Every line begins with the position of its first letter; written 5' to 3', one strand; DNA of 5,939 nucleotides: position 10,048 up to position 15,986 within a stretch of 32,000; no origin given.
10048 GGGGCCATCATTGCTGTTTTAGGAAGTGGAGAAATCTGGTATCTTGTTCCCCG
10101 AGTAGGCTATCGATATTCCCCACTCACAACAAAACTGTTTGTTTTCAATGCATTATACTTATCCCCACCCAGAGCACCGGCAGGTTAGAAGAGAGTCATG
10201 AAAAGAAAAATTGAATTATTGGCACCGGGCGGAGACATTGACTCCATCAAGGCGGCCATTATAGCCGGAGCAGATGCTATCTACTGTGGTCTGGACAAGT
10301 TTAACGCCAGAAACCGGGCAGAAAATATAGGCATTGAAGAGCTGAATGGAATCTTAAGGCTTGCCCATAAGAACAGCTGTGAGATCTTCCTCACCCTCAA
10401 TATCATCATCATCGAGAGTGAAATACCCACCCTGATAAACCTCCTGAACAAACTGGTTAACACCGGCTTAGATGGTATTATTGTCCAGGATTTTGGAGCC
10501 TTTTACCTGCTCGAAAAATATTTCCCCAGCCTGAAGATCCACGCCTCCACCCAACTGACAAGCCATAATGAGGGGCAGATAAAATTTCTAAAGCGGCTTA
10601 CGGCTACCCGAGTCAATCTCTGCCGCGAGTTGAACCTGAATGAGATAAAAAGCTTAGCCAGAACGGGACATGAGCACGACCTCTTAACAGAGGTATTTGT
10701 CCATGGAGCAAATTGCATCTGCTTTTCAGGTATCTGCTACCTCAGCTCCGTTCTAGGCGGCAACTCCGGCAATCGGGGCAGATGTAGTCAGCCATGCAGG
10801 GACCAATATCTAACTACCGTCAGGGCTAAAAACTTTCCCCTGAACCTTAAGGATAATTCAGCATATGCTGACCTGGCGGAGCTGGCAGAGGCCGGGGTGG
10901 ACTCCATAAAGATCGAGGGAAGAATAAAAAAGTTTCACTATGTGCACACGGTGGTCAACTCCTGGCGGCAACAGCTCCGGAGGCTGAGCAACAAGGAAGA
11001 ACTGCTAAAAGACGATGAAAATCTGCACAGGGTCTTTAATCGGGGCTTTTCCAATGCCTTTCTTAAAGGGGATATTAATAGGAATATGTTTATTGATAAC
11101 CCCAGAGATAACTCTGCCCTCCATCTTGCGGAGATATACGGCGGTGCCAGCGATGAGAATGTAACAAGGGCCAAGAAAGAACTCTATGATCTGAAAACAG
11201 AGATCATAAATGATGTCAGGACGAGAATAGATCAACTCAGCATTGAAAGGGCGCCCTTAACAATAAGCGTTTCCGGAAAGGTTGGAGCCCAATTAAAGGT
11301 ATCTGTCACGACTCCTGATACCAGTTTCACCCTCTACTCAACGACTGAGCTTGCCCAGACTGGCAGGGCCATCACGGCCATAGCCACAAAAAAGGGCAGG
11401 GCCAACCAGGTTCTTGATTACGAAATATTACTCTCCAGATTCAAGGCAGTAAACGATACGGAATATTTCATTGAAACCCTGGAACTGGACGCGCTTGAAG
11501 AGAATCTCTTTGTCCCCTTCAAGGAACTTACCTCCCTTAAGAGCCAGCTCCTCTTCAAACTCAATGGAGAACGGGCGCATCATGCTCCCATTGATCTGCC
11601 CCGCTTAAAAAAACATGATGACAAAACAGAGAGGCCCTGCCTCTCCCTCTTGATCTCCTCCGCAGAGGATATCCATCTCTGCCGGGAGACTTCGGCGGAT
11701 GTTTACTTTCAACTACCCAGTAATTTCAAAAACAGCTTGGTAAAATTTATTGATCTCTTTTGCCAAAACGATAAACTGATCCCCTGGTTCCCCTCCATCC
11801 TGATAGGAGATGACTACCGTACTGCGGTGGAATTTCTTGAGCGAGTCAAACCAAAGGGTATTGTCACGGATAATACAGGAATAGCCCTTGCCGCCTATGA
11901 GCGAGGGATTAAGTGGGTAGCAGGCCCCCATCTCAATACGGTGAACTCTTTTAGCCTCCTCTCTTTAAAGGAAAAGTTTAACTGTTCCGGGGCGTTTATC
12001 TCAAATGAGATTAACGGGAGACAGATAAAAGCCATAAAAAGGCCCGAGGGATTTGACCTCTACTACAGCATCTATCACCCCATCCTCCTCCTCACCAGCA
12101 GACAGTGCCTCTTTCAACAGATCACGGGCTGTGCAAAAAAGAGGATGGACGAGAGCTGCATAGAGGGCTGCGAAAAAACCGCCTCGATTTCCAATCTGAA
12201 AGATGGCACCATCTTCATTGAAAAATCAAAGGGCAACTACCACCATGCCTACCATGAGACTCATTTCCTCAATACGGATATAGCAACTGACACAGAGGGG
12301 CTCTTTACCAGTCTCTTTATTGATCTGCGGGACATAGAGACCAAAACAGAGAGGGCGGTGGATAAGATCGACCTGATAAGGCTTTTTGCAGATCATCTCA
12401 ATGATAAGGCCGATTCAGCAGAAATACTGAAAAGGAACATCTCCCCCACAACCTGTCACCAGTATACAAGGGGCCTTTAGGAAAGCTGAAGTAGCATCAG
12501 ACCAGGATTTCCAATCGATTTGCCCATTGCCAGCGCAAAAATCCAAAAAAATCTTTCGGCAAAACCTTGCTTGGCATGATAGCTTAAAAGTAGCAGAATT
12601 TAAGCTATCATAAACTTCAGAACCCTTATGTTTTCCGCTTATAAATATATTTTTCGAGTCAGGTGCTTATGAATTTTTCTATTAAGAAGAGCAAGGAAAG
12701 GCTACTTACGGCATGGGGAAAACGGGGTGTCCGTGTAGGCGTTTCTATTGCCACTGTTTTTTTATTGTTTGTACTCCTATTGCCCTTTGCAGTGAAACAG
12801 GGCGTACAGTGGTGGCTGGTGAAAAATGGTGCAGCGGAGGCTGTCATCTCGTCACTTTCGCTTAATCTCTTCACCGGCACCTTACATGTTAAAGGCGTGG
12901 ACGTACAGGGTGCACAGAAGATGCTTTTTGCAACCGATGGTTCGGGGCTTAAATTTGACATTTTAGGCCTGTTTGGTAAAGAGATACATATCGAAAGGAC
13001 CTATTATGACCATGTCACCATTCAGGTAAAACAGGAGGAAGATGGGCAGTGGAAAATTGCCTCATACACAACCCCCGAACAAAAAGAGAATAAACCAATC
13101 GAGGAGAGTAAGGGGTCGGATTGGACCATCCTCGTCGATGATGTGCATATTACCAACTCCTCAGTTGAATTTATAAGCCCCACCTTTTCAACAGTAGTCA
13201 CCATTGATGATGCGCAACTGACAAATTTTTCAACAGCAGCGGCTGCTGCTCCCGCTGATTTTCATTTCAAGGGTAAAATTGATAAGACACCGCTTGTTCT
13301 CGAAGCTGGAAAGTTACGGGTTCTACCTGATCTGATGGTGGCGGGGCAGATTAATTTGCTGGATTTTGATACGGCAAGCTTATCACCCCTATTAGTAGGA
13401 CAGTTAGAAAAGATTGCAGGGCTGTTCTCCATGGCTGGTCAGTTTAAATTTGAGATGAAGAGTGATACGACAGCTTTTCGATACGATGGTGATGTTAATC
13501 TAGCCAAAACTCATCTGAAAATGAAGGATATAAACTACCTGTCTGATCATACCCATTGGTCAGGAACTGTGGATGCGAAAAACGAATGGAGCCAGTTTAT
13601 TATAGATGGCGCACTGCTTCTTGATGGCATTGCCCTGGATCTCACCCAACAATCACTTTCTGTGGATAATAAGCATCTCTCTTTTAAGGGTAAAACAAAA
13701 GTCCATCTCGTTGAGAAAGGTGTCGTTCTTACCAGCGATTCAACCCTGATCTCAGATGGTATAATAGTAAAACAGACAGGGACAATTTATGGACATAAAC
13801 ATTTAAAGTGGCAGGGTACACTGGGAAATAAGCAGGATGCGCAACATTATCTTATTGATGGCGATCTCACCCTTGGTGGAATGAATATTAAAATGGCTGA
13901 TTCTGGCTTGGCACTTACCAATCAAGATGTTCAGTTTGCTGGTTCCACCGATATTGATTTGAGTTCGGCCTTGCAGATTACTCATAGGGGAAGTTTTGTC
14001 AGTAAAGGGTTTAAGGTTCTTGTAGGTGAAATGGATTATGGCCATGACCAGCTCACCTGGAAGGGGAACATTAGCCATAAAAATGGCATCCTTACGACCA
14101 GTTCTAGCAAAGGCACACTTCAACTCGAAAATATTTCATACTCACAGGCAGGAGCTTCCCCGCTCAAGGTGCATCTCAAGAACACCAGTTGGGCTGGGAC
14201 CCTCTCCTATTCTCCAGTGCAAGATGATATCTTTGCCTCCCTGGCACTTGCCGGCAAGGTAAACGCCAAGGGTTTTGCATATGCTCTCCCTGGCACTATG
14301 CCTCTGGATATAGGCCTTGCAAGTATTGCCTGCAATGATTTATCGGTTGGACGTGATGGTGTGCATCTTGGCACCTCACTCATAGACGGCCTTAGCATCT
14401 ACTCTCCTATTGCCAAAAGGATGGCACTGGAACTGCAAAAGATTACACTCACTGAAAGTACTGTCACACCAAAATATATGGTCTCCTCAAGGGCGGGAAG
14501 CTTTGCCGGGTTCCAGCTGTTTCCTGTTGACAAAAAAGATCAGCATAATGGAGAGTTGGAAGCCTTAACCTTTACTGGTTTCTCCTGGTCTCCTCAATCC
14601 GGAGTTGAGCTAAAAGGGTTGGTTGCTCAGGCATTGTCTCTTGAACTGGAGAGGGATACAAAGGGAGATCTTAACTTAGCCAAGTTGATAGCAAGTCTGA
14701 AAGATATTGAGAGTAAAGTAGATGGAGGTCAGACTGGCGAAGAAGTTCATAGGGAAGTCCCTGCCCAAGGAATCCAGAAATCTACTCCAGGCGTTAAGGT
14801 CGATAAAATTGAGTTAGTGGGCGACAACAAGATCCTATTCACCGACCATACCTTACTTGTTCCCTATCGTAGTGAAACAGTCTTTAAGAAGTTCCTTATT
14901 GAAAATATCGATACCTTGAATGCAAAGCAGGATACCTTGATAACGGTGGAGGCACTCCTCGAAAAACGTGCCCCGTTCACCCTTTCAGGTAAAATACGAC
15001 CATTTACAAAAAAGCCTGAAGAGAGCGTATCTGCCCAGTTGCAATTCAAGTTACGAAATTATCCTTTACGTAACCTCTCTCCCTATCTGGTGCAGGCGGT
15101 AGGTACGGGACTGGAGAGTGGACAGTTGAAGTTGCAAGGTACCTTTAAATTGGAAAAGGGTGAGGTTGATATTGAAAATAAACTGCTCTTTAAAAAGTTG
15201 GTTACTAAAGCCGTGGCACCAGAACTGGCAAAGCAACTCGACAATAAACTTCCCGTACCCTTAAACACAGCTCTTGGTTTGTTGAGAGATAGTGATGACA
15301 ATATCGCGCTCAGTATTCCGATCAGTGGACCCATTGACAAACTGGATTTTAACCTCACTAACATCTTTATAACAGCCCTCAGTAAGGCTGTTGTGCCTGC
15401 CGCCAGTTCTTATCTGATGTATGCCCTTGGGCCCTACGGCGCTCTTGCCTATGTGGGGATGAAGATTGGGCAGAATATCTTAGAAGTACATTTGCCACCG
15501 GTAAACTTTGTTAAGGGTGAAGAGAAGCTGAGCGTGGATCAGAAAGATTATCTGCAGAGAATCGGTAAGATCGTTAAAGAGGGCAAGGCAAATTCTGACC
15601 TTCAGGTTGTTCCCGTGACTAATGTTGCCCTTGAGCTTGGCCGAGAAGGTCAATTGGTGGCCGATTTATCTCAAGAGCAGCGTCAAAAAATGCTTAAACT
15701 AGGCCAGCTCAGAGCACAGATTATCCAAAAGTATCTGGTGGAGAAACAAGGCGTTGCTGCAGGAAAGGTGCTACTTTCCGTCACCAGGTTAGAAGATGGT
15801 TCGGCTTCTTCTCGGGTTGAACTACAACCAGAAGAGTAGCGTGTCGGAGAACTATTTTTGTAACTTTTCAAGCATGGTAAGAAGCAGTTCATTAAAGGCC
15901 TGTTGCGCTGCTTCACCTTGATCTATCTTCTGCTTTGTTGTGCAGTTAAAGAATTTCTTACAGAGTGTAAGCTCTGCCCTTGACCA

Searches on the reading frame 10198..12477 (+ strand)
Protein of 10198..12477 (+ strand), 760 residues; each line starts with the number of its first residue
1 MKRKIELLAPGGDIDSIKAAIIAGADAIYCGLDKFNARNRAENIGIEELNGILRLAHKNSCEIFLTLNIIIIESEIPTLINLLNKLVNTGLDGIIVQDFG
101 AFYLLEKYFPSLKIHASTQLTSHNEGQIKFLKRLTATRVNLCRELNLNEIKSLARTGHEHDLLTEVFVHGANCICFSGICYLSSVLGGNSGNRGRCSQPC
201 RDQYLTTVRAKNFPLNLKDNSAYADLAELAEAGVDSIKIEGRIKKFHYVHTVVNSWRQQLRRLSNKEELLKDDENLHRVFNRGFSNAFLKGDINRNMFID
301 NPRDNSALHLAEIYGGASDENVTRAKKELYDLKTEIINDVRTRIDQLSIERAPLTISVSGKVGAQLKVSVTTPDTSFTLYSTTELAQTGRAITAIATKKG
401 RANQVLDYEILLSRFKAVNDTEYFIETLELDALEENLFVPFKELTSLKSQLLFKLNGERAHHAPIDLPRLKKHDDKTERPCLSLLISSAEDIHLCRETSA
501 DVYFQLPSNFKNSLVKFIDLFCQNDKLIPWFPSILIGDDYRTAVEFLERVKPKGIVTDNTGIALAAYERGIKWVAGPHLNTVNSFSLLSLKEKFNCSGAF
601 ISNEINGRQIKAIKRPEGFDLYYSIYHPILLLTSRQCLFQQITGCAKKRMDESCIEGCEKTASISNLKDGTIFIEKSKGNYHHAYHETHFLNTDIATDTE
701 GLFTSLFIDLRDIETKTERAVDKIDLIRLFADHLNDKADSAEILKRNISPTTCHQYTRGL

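Call 47: search_protein_families(library=pfam, proteins=[window:10198-12477:+], max_evalue=0.001)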
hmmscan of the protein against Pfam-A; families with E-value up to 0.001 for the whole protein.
window:10198-12477:+ (760 aa): 2 families
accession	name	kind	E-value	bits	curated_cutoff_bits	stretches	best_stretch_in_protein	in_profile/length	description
PF01136.24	Peptidase_U32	-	4.1e-70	236.1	22.4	2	77-292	2-230/233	Peptidase family U32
PF12392.13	DUF3656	-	1.3e-05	26.2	22.1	1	340-459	13-108/109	Collagenase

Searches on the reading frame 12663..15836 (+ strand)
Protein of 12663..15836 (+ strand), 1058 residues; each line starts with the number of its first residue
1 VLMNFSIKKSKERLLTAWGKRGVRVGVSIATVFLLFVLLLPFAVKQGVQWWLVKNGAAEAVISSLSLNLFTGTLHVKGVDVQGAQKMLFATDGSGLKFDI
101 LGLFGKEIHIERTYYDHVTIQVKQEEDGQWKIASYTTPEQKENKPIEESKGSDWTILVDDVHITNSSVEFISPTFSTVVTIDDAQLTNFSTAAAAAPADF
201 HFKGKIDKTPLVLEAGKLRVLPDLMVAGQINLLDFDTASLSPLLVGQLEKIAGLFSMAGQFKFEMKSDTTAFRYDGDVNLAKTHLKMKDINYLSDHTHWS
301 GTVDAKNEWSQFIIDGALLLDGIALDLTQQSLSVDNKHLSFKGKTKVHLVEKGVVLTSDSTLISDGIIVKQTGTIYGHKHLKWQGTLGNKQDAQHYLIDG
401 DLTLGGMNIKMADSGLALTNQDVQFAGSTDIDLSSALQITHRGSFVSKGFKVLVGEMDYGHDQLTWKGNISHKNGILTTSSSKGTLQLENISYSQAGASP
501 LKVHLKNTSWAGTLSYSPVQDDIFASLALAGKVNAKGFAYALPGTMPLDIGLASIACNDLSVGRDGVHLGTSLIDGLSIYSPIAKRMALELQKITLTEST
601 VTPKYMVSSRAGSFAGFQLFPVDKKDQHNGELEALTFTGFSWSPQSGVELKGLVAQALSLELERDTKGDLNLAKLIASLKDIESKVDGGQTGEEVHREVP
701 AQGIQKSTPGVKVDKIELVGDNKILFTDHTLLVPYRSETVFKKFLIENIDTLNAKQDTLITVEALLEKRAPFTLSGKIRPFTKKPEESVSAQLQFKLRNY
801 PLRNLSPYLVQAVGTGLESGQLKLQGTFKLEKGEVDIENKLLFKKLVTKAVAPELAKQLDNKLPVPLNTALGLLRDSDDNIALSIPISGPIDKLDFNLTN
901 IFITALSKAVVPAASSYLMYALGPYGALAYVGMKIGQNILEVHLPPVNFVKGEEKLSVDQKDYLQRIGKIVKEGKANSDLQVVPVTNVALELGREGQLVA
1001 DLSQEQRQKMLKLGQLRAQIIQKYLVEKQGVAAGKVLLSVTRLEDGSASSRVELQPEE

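Call 47: search_protein_families(library=pfam, proteins=[window:12663-15836:+], max_evalue=0.001)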
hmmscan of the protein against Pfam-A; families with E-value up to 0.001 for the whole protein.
window:12663-15836:+ (1058 aa): 1 family
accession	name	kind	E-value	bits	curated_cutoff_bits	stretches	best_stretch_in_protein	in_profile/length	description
PF05359.17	DUF748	-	2.1e-46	159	50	2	631-973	600-907/1037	Domain of Unknown Function (DUF748)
